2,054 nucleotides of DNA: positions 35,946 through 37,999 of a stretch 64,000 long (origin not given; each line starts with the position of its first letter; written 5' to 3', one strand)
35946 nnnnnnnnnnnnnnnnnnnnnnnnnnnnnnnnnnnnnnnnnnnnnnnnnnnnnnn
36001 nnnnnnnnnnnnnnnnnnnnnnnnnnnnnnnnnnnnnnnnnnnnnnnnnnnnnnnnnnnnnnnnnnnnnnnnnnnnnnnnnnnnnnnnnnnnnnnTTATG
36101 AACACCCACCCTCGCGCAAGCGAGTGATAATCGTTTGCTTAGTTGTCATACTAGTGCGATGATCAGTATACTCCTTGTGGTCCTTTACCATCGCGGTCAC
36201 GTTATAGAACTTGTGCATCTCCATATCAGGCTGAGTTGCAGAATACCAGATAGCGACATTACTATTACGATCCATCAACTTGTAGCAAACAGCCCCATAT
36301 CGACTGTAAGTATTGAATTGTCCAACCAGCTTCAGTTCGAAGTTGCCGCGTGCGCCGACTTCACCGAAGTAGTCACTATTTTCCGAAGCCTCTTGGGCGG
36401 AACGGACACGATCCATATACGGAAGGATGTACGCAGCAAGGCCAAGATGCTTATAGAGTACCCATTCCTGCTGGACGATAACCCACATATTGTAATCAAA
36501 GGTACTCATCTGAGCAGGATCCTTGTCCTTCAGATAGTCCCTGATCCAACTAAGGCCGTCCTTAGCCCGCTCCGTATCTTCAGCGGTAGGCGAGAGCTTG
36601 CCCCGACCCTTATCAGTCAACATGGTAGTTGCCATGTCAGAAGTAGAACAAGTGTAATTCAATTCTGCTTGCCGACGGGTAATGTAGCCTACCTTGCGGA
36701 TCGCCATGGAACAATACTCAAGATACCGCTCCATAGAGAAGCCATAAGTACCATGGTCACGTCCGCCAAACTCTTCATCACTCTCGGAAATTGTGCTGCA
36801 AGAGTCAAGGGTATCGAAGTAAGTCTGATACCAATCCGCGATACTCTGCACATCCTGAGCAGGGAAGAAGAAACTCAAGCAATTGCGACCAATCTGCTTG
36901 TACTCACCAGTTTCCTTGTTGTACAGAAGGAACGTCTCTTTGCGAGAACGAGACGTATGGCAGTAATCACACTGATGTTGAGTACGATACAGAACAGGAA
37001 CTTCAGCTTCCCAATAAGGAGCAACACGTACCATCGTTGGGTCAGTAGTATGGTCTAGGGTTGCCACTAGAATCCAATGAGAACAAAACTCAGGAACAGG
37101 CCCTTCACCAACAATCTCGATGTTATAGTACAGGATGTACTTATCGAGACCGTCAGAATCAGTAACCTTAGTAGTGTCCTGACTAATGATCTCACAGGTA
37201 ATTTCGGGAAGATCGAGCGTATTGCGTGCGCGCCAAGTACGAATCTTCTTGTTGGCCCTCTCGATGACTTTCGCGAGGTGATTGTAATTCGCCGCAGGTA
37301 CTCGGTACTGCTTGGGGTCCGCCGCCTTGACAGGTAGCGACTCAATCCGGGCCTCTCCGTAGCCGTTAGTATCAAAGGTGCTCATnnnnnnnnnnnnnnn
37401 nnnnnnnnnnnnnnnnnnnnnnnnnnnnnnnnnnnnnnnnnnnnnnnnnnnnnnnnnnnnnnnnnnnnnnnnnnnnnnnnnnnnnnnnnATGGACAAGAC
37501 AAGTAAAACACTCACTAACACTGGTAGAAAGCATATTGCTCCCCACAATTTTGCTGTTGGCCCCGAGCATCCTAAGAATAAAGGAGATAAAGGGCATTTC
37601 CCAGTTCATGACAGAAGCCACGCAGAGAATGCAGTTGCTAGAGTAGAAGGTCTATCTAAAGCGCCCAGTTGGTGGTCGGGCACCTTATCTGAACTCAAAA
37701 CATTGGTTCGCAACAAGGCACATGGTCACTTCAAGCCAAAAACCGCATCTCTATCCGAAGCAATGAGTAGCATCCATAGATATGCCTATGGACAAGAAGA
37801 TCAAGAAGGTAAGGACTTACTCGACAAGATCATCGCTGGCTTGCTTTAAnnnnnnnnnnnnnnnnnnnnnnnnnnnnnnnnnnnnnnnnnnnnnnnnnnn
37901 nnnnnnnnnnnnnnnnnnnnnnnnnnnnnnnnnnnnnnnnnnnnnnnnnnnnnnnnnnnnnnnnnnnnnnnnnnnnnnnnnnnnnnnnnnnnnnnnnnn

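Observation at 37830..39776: Host-manipulation island: SLOG-like, ImmA/IrrE peptidase, Cys-phosphatase and GNAT in 2 kb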

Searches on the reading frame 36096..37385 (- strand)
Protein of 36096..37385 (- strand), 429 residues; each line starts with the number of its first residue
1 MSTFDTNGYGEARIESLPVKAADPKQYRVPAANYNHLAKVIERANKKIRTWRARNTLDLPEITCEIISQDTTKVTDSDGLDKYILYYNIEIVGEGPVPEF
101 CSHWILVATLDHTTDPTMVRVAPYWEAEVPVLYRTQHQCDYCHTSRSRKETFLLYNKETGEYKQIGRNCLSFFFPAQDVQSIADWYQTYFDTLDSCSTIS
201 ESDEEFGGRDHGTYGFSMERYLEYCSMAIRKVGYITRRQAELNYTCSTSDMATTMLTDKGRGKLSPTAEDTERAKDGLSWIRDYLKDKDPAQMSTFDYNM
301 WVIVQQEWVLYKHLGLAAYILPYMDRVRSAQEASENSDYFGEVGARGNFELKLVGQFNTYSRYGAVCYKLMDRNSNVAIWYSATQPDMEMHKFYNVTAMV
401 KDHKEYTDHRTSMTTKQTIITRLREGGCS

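Call 3: search_protein_families(library=pfam, proteins=[window:36096-37385:-], max_evalue=1)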
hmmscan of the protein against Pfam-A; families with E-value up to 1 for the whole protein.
window:36096-37385:- (429 aa): 0 families

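Call 4: search_protein_families(library=phrogs, proteins=[window:36096-37385:-], max_evalue=0.01)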
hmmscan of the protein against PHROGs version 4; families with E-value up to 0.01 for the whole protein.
window:36096-37385:- (429 aa): 1 family
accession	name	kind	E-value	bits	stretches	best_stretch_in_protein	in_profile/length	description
phrog_2319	-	unknown function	3.6e-47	162.5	1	25-422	4-393/399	-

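Call 7: search_dna_similar(query=window:36096-37385:-, collection=phages, mode=protein, max_rows=20)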
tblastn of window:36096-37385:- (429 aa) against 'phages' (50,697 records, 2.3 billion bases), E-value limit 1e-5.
Records with a match: 145; places in all: 145; records where one place covers at least 80% of the query: 112.
Best place of each record, by identity: <60% 145.
By first word of the organism name: Vibrio 115; Aeromonas 11; Erwinia 4; Gordonia 3; Rhodococcus 2; Ruegeria 2; Streptomyces 2; Ralstonia 1; Tunturiibacter 1; Salicola 1; and 3 more.
By host as written in the record: - 80; Aeromonas salmonicida 7; Vibrio parahaemolyticus 5; Vibrio sp. 4; Vibrio crassostreae 3; Ruegeria pomeroyi DSS-3 3; Aeromonas hydrophila 3; Rhodococcus erythropolis RIA 643 2; and 26 more.
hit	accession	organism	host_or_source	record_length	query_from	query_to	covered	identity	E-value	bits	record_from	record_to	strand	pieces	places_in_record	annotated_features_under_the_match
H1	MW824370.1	Vibrio phage 144E46.1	Vibrio crassostreae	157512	2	424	99%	26.0%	3e-16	87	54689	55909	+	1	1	hypothetical protein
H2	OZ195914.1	Vibrio phage K471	Seawater and oysters mix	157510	2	424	99%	26.0%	3e-16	87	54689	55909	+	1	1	hypothetical protein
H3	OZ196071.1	Vibrio phage K447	Seawater and oysters mix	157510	2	424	99%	26.0%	3e-16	87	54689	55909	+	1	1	hypothetical protein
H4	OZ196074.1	Vibrio phage K382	Seawater and oysters mix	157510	2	424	99%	26.0%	3e-16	87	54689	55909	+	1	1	hypothetical protein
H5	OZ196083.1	Vibrio phage K368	Seawater and oysters mix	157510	2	424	99%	26.0%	3e-16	87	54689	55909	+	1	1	hypothetical protein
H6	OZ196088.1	Vibrio phage K356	Seawater and oysters mix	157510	2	424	99%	26.0%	3e-16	87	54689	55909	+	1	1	hypothetical protein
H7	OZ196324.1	Vibrio phage K446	Seawater and oysters mix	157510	2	424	99%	26.0%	3e-16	87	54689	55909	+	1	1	hypothetical protein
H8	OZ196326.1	Vibrio phage K441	Seawater and oysters mix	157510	2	424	99%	26.0%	3e-16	87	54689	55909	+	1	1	hypothetical protein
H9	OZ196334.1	Vibrio phage K414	Seawater and oysters mix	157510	2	424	99%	26.0%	3e-16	87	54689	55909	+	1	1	hypothetical protein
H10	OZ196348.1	Vibrio phage K388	Seawater and oysters mix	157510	2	424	99%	26.0%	3e-16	87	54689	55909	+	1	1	hypothetical protein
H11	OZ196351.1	Vibrio phage K386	Seawater and oysters mix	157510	2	424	99%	26.0%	3e-16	87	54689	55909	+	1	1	hypothetical protein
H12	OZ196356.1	Vibrio phage K367 g2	Seawater and oysters mix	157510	2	424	99%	26.0%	3e-16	87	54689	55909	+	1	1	hypothetical protein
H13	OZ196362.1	Vibrio phage K353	Seawater and oysters mix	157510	2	424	99%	26.0%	3e-16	87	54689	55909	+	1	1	hypothetical protein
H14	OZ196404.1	Vibrio phage K352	Seawater and oysters mix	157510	2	424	99%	26.0%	3e-16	87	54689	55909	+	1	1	hypothetical protein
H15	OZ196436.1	Vibrio phage K490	Seawater and oysters mix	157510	2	424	99%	26.0%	3e-16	87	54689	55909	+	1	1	hypothetical protein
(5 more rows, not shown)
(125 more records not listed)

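Call 14: find_related_loci(query=window:36096-37385:-, collection=viral_contigs, flank=10000)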
Query window:36096-37385:- (429 aa) in viral_contigs; peptide patterns used: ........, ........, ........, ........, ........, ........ (x = any residue, [..] = any of these).
No stretch of DNA in the collection matches any of the patterns.

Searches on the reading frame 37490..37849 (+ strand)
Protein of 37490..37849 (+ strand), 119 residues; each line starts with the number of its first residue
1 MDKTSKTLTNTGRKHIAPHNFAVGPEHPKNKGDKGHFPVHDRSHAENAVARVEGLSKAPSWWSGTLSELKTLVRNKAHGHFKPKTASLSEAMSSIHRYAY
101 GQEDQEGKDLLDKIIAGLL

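Call 3: search_protein_families(library=pfam, proteins=[window:37490-37849:+], max_evalue=1)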
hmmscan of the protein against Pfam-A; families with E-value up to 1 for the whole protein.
window:37490-37849:+ (119 aa): 0 families

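Call 4: search_protein_families(library=phrogs, proteins=[window:37490-37849:+], max_evalue=0.01)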
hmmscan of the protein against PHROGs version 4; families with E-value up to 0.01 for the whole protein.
window:37490-37849:+ (119 aa): 1 family
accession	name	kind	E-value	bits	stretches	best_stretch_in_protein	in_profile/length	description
phrog_16160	-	unknown function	0.00084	20.9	1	8-54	4-42/69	-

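Call 46: search_protein_families(library=padloc, proteins=[window:37490-37849:+], max_evalue=0.1)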
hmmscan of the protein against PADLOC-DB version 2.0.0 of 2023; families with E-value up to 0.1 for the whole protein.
window:37490-37849:+ (119 aa): 0 families

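Call 47: search_protein_families(library=ncbifam, proteins=[window:37490-37849:+], max_evalue=0.1)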
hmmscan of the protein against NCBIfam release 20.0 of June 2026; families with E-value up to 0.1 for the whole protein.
window:37490-37849:+ (119 aa): 1 family
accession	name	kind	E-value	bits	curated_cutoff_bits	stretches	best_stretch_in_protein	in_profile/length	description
TIGR02401.1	trehalose_TreY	equivalog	0.022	13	498.65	1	40-78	527-565/838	malto-oligosyltrehalose synthase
